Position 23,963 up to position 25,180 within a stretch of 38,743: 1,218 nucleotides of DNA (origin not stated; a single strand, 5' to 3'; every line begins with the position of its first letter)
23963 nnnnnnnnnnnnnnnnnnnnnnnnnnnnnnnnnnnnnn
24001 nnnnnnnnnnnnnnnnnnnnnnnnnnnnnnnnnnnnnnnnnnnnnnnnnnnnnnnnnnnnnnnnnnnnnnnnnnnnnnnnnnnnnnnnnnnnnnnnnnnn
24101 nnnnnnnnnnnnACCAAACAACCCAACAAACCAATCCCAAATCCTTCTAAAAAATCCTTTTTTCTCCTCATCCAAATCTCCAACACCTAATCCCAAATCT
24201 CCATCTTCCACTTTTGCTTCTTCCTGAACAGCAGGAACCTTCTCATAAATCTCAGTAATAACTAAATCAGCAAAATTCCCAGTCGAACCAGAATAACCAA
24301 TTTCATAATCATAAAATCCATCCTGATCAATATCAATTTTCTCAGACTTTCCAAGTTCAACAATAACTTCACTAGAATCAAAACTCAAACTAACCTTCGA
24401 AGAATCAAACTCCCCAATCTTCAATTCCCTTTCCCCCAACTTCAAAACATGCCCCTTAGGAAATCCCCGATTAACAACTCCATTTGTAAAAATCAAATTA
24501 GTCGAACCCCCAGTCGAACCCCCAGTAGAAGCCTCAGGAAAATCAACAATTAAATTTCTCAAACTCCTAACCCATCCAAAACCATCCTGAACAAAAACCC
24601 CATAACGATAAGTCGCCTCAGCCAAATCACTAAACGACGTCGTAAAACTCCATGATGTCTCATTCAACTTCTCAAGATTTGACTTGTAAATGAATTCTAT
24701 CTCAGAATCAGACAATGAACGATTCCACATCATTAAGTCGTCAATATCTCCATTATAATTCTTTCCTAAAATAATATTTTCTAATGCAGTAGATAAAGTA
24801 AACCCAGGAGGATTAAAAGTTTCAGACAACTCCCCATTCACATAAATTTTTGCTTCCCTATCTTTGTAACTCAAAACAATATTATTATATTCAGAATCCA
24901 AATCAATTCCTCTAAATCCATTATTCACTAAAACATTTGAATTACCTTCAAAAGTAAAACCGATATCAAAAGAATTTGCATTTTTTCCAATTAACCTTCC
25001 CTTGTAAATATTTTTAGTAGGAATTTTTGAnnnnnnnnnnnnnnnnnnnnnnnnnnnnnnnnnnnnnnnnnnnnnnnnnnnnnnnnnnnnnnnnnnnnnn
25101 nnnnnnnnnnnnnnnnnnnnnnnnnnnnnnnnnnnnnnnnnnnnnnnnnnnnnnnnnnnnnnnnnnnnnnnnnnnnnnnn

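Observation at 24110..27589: Giant surface protein: a double seven-bladed RCC1 propeller apparently nested inside a split LamG jelly-roll, with recently homogenised repeats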

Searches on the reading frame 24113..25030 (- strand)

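Call 7: search_protein_families(library=pfam, proteins=[window:24113-25030:-], max_evalue=1)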
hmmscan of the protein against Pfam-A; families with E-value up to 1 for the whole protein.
seq(306 aa): 2 families
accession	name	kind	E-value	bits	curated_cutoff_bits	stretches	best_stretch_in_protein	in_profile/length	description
PF13385.13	Laminin_G_3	-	3.6e-09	37.4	27.6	1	45-111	78-150/151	Concanavalin A-like lectin/glucanases superfamily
PF00354.24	Pentaxin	-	0.0029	17.8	25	1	91-128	143-180/194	Pentaxin family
